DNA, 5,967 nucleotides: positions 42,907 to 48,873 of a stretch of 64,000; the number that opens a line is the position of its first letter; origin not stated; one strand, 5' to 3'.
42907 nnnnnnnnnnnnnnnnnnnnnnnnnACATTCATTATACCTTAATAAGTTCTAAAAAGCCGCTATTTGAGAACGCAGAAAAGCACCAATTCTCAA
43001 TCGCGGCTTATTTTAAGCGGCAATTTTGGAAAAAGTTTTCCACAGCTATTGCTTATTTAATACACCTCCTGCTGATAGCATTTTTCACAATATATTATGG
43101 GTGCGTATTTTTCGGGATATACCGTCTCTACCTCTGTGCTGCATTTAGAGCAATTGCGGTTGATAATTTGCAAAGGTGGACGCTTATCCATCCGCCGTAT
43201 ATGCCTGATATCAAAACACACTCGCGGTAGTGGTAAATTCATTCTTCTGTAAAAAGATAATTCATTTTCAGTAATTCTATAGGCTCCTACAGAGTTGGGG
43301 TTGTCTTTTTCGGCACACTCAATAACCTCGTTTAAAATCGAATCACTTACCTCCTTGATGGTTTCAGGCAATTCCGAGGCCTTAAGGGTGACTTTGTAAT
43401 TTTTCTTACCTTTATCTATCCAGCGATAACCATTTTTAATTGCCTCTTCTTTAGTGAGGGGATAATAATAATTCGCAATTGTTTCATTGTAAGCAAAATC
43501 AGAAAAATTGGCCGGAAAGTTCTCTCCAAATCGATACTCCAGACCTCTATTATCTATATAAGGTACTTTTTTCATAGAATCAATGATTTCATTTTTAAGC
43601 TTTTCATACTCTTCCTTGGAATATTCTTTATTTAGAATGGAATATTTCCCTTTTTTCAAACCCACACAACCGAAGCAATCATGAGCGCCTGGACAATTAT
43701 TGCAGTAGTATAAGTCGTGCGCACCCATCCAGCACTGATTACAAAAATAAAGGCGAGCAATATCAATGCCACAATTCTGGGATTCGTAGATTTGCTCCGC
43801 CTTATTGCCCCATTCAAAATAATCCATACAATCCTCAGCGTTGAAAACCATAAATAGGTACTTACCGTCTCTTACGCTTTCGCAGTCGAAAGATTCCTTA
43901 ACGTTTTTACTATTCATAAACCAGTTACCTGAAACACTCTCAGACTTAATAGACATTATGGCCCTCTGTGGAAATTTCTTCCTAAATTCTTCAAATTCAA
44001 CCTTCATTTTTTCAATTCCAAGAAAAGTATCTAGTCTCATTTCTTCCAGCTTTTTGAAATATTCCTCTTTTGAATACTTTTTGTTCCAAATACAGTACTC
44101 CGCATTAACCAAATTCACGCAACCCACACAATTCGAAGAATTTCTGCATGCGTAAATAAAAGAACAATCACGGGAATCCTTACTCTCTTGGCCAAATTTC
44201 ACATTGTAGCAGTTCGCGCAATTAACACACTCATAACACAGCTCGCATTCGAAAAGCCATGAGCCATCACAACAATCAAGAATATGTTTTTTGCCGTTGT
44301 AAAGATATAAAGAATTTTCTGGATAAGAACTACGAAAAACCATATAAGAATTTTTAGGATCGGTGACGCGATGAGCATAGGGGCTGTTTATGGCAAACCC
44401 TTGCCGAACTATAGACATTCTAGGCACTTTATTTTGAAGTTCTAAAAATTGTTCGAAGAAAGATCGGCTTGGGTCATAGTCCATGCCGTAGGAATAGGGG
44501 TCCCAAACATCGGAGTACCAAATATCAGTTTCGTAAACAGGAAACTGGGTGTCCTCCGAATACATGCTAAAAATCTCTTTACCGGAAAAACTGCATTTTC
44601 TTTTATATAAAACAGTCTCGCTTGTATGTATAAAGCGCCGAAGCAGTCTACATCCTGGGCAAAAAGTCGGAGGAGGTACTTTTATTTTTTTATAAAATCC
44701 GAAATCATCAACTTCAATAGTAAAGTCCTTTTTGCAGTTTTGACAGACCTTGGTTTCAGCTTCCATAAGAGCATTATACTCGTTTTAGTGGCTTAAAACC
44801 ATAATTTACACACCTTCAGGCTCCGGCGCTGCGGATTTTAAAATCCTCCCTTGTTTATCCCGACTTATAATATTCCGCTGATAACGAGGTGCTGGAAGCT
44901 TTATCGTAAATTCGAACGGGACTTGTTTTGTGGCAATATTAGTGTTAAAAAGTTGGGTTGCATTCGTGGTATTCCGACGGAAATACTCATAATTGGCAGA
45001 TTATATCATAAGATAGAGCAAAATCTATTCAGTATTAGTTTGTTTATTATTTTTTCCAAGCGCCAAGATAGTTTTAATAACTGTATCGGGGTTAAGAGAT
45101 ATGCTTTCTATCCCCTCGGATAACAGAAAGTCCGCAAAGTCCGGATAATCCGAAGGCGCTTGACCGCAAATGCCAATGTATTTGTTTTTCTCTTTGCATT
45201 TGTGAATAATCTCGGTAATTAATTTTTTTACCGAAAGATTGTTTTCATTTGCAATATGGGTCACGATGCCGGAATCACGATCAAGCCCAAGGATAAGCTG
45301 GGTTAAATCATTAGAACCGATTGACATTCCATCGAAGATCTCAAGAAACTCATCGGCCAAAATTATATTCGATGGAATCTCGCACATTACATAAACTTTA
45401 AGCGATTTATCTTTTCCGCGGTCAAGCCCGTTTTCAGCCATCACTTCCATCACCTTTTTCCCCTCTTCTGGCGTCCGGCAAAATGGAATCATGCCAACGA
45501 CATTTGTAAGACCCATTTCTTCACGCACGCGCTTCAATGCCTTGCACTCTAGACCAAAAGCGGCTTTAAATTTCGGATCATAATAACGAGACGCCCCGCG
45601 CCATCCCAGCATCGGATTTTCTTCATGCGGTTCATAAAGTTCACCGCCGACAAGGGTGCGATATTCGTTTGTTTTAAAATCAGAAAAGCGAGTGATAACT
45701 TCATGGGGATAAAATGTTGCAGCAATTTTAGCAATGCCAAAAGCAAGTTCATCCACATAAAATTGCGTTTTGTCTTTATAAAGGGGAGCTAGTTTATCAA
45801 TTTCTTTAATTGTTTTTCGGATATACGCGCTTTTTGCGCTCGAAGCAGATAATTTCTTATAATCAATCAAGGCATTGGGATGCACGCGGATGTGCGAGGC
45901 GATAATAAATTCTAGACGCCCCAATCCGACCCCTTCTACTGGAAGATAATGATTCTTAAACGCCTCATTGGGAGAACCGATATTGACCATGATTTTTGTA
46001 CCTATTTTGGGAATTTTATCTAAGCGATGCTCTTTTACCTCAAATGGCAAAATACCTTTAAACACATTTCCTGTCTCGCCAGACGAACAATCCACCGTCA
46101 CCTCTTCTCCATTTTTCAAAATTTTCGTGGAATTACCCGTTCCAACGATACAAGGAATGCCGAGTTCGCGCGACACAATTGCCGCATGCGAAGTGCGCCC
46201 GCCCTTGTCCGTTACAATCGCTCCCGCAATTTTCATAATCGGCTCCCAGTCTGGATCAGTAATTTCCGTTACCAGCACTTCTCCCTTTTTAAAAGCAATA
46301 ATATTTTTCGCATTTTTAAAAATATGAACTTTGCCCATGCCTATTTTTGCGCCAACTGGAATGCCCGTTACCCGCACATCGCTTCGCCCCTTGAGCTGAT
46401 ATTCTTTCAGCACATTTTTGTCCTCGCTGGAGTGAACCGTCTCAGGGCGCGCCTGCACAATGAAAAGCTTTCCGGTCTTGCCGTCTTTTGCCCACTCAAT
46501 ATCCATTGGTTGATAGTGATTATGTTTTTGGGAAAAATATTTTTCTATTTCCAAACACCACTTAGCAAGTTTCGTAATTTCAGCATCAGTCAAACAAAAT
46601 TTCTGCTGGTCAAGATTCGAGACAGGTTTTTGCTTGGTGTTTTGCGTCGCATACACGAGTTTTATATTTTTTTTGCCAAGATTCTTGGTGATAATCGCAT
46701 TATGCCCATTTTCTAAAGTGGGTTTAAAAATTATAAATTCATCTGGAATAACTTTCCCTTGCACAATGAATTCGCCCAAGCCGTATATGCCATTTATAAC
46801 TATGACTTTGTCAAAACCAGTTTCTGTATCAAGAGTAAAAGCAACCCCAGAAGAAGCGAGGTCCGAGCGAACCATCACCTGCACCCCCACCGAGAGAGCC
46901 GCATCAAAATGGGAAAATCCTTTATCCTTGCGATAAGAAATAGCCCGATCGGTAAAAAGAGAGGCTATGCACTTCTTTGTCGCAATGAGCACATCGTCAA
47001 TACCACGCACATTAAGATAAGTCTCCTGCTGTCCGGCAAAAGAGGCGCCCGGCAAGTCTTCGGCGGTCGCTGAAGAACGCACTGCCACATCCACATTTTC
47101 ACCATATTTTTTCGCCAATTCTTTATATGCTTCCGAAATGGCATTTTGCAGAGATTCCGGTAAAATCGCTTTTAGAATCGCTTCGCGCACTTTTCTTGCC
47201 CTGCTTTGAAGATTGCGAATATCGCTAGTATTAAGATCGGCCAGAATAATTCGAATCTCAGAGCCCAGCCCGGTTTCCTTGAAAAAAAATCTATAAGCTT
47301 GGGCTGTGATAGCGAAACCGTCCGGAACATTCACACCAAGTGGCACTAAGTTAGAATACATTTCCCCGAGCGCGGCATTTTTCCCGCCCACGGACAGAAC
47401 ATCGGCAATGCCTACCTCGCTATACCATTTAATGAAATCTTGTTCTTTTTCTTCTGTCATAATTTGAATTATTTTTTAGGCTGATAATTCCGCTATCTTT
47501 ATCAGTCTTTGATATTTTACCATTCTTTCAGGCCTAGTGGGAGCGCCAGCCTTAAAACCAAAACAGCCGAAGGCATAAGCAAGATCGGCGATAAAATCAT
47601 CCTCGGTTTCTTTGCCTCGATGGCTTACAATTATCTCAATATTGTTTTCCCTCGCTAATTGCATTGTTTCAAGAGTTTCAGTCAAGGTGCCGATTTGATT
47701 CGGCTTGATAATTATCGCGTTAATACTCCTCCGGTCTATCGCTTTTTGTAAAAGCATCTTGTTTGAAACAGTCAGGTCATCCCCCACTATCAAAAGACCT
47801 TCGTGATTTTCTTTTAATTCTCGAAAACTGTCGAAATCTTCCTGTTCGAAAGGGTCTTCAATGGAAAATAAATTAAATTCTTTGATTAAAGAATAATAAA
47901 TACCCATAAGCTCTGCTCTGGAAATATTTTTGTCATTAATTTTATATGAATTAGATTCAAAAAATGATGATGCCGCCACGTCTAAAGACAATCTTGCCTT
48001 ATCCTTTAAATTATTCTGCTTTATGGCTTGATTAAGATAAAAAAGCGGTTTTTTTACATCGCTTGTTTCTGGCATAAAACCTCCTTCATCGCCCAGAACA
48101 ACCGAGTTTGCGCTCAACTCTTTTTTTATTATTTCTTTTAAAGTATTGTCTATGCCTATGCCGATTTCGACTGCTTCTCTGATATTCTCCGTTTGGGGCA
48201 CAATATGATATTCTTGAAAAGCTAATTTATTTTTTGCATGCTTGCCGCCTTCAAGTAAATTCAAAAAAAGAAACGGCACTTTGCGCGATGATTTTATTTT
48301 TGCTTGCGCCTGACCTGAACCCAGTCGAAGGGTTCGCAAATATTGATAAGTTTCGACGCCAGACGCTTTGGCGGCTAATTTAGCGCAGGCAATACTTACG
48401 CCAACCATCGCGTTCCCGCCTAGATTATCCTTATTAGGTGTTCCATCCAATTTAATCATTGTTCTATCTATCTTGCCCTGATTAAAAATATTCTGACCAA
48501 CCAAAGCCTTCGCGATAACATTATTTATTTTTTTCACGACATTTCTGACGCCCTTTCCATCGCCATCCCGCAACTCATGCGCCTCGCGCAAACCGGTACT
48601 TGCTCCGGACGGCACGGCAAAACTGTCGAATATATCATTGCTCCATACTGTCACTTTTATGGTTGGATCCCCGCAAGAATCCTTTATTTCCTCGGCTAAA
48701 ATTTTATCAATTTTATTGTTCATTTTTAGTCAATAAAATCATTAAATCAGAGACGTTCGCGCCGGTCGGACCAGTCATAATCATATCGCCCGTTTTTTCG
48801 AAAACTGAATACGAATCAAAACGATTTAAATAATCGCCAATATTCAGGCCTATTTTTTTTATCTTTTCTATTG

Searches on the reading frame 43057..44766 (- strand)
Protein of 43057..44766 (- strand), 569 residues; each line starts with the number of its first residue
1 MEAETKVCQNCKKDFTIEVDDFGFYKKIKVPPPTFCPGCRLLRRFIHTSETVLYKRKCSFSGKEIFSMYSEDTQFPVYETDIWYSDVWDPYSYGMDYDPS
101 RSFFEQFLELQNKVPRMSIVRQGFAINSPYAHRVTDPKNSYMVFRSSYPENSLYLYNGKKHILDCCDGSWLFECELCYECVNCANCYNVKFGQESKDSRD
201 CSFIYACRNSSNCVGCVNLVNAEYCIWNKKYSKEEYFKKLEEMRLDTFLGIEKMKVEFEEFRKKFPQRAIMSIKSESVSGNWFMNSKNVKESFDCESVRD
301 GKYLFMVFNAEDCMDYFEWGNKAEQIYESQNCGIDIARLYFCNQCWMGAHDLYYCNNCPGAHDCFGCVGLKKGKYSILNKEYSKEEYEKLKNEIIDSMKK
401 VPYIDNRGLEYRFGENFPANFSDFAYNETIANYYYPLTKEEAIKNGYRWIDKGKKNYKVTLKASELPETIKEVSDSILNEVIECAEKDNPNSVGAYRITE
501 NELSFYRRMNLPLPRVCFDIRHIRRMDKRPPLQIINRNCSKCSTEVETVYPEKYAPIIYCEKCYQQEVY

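Call 4: search_protein_families(library=pfam, proteins=[window:43057-44766:-], max_evalue=1)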
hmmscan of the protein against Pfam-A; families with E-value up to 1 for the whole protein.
window:43057-44766:- (569 aa): 1 family
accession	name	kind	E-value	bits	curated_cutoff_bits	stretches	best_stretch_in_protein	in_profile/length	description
PF22644.2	BsNagA_N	-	0.0046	17.1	27.4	0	438-454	11-27/50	BsNagA composite domain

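Call 5: search_protein_families(library=ncbifam, proteins=[window:43057-44766:-], max_evalue=1)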
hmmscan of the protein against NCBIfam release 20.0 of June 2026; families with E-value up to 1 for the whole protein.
window:43057-44766:- (569 aa): 0 families

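Call 11: search_protein_families(library=phrogs, proteins=[window:43057-44766:-], max_evalue=1)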
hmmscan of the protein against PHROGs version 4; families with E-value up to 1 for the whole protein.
window:43057-44766:- (569 aa): 2 families
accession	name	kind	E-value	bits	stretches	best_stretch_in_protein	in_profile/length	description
phrog_15341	-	unknown function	3.6e-06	27.6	2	161-318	105-255/276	-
phrog_9336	-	unknown function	0.14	12.9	1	22-58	155-190/198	-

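Call 12: search_protein_families(library=padloc, proteins=[window:43057-44766:-], max_evalue=1)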
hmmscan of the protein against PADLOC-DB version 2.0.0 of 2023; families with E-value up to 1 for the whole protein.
window:43057-44766:- (569 aa): 0 families

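Call 44: search_dna_similar(query=window:43057-44766:-, collection=phages, mode=protein, max_evalue=0.001)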
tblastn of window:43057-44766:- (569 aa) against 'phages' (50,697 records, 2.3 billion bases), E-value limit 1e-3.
No match.

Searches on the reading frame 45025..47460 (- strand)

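Call 19: search_protein_families(library=pfam, proteins=[window:45025-47460:-], max_evalue=0.001)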
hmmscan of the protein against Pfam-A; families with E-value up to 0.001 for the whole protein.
window:45025-47460:- (811 aa): 3 families
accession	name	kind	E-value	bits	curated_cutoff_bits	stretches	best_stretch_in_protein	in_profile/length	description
PF01326.24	PPDK_N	-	1.1e-117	393.5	27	1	23-354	3-324/328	Pyruvate phosphate dikinase, AMP/ATP-binding domain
PF02896.24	PEP-utilizers_C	-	4.5e-58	197.2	22.8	1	486-797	18-284/293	PEP-utilising enzyme, PEP-binding domain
PF00391.29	PEP-utilizers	-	2.4e-28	97.9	23.1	1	390-461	1-72/72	PEP-utilising enzyme, mobile domain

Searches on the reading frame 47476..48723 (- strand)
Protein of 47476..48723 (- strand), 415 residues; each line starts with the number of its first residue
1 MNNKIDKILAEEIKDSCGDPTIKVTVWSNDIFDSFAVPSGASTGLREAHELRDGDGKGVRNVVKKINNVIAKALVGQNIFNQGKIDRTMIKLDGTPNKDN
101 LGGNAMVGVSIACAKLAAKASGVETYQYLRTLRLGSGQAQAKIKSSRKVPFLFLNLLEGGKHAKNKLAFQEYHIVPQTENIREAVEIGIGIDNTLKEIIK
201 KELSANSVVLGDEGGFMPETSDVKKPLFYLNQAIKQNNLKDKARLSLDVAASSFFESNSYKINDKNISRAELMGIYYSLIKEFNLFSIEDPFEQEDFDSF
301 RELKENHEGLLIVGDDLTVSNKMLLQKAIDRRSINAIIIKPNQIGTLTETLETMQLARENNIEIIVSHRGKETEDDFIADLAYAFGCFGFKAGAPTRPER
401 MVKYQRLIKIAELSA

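Call 19: search_protein_families(library=pfam, proteins=[window:47476-48723:-], max_evalue=0.001)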
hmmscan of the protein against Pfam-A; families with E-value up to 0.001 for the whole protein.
window:47476-48723:- (415 aa): 3 families
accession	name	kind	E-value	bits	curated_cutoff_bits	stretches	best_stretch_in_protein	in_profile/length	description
PF00113.28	Enolase_C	-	5.9e-72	242.9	21.5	1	149-412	4-279/296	Enolase, C-terminal TIM barrel domain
PF03952.21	Enolase_N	-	6.5e-43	146.5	35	1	5-129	1-131/131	Enolase, N-terminal domain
PF13378.12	MR_MLE_C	-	2.5e-06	27.8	29.4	1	280-367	67-153/219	Enolase C-terminal domain-like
